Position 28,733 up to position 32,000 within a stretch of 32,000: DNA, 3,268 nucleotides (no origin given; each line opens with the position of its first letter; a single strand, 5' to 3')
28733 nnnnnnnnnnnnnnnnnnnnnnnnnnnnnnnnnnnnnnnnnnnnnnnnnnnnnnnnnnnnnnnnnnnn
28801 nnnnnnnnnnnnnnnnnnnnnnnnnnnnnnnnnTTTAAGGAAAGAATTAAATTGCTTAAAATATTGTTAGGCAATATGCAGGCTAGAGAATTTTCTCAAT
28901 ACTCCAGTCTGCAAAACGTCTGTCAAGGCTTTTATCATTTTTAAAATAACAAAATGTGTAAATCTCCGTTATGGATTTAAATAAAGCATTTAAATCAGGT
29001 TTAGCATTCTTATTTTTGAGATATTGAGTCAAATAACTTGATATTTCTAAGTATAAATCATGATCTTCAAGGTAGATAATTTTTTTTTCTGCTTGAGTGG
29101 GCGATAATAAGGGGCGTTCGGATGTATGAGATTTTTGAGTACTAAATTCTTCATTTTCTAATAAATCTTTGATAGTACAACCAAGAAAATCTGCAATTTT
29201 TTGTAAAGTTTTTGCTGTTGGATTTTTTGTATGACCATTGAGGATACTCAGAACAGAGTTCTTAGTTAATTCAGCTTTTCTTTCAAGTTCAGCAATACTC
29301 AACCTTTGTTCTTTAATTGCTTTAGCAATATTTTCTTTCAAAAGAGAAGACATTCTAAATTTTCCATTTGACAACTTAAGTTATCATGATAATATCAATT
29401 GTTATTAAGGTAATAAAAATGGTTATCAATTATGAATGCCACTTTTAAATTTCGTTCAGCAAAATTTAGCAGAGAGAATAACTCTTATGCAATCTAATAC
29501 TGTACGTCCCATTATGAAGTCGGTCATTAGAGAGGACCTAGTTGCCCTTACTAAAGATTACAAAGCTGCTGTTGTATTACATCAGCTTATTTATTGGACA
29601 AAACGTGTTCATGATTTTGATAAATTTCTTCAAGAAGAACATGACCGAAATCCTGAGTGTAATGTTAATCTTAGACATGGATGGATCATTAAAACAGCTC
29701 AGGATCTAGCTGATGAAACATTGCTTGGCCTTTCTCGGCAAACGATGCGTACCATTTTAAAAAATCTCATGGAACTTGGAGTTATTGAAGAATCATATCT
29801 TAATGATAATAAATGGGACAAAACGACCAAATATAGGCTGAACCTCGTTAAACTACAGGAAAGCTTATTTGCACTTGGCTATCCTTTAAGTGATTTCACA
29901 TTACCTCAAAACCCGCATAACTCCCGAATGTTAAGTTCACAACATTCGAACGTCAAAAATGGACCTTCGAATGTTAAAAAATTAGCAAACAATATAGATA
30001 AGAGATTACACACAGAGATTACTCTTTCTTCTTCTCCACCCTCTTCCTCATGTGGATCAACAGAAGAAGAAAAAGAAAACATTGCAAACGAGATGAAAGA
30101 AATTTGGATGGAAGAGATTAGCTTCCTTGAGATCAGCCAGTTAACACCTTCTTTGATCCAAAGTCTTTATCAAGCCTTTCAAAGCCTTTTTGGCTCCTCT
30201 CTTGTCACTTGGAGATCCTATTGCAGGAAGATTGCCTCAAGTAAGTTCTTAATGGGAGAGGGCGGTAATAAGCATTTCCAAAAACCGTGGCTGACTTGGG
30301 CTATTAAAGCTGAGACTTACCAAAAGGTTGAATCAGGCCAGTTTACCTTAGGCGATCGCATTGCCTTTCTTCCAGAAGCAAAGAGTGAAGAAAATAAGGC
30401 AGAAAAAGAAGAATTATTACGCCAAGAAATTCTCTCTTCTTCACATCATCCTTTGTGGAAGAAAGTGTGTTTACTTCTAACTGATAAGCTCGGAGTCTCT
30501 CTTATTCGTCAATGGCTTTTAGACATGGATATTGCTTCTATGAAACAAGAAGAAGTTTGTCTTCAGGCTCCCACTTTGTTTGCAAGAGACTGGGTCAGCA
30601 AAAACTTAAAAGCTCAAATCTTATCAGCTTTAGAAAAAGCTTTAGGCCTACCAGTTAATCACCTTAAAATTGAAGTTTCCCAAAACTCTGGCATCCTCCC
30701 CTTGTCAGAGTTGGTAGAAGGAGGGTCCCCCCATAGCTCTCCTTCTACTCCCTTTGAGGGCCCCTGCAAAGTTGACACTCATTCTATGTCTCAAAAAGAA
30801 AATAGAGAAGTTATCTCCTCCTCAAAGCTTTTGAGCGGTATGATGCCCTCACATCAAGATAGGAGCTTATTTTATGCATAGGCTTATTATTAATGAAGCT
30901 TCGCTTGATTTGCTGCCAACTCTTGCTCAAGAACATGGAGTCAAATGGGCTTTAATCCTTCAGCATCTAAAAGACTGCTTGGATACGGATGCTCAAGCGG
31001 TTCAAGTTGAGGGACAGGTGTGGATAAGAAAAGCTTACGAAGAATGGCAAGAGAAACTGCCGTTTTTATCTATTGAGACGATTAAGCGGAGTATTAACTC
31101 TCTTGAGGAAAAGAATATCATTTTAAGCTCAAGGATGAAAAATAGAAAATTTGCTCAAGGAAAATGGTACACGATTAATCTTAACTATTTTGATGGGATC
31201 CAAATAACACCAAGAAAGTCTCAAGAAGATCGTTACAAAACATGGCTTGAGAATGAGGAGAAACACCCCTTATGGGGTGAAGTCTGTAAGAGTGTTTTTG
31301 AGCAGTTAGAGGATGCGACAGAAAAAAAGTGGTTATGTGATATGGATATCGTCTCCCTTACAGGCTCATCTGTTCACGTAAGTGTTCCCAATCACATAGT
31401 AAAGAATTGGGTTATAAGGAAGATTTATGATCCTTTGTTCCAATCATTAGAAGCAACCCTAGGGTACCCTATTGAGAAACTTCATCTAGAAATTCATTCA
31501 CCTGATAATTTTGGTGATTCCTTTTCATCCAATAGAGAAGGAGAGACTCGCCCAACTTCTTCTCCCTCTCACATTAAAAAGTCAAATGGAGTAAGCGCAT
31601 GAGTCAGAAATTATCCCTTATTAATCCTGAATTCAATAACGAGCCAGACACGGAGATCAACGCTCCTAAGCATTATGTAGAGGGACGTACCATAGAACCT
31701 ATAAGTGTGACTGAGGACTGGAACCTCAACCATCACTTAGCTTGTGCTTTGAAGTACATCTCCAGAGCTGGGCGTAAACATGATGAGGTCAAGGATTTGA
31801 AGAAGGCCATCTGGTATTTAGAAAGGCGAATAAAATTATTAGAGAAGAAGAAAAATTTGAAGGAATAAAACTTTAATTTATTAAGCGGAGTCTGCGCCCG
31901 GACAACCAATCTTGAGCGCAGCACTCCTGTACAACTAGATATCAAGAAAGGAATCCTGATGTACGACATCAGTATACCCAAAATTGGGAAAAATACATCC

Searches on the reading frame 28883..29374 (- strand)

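Call 24: search_protein_families(library=pfam, proteins=[window:28883-29374:-], max_evalue=0.001)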
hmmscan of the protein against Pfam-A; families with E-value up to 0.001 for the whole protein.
window:28883-29374:- (163 aa): 3 families
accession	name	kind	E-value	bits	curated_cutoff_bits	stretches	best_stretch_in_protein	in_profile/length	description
PF13443.12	HTH_26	-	8.4e-13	48.8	22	1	15-73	1-59/63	Cro/C1-type HTH DNA-binding domain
PF01381.28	HTH_3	-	1.4e-10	41.4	23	1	16-71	1-55/55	Helix-turn-helix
PF12844.13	HTH_19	-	5e-07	30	30.2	1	14-74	2-61/64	Helix-turn-helix domain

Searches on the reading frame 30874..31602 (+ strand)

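Call 24: search_protein_families(library=pfam, proteins=[window:30874-31602:+], max_evalue=0.001)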
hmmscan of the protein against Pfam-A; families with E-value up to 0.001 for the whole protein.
window:30874-31602:+ (242 aa): 1 family
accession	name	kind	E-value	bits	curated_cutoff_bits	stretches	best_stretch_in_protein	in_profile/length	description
PF11638.13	DnaA_N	-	2.6e-07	30.7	24.6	1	133-183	3-54/65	DnaA N-terminal domain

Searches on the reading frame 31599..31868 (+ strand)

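Call 24: search_protein_families(library=pfam, proteins=[window:31599-31868:+], max_evalue=0.001)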
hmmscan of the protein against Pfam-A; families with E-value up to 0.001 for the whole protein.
window:31599-31868:+ (89 aa): 1 family
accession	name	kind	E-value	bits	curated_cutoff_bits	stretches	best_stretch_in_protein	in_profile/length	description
PF11753.13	DUF3310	-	2.9e-14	53.3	24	1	20-75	1-60/60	Protein of unknwon function (DUF3310)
